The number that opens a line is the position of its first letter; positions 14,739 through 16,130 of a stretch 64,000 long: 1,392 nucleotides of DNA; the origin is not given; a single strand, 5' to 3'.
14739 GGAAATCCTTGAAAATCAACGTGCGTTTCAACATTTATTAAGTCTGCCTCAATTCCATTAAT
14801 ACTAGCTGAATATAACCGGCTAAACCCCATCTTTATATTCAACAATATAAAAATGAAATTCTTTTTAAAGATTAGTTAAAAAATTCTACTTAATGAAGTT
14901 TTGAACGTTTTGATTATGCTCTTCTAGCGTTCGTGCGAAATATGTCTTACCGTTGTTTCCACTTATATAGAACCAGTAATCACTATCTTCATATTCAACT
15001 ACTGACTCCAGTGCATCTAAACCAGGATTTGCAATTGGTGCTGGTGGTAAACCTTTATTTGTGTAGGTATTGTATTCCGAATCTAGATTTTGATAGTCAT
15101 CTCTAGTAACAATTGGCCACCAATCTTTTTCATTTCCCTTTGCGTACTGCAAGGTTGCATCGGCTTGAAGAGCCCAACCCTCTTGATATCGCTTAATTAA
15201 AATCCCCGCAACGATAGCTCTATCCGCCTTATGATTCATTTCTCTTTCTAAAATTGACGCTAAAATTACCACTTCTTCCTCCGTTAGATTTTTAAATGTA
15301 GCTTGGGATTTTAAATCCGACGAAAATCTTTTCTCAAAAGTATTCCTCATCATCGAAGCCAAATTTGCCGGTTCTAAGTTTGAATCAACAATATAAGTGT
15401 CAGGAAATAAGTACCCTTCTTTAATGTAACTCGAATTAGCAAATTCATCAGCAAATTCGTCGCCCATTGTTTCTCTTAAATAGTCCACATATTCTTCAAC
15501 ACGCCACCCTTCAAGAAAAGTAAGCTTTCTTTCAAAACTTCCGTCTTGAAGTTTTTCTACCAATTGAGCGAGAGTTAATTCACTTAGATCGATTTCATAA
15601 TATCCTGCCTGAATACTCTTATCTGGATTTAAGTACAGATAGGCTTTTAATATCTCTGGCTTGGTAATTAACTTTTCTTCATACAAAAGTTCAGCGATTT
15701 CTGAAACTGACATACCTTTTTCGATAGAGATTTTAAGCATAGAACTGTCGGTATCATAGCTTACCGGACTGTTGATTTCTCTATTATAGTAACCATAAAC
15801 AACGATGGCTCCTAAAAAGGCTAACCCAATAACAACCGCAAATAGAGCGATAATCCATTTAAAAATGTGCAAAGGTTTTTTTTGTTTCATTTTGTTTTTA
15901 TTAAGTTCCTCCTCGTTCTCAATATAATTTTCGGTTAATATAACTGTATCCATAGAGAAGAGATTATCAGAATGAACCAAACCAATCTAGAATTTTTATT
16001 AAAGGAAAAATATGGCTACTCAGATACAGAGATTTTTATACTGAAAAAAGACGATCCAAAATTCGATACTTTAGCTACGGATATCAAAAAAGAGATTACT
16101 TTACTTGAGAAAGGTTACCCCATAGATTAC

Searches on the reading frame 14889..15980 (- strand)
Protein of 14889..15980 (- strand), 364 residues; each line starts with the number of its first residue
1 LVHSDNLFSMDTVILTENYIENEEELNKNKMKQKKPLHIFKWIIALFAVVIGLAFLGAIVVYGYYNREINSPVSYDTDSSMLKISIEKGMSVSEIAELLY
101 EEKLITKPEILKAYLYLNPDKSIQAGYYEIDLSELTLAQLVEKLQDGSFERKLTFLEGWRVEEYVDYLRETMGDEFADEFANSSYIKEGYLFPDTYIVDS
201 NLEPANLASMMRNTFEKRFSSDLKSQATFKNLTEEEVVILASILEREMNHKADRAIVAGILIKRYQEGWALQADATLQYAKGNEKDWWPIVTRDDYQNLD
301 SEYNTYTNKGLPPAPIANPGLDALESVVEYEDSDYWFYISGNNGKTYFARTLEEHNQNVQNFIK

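Call 78: search_protein_families(library=pfam, proteins=[window:14889-15980:-], max_evalue=0.00001)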
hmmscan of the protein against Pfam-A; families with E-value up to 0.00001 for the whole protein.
window:14889-15980:- (364 aa): 1 family
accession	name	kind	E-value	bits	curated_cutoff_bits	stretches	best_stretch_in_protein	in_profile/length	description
PF02618.21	YceG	-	9.3e-72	242.2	32.4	1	84-360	1-274/275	YceG-like family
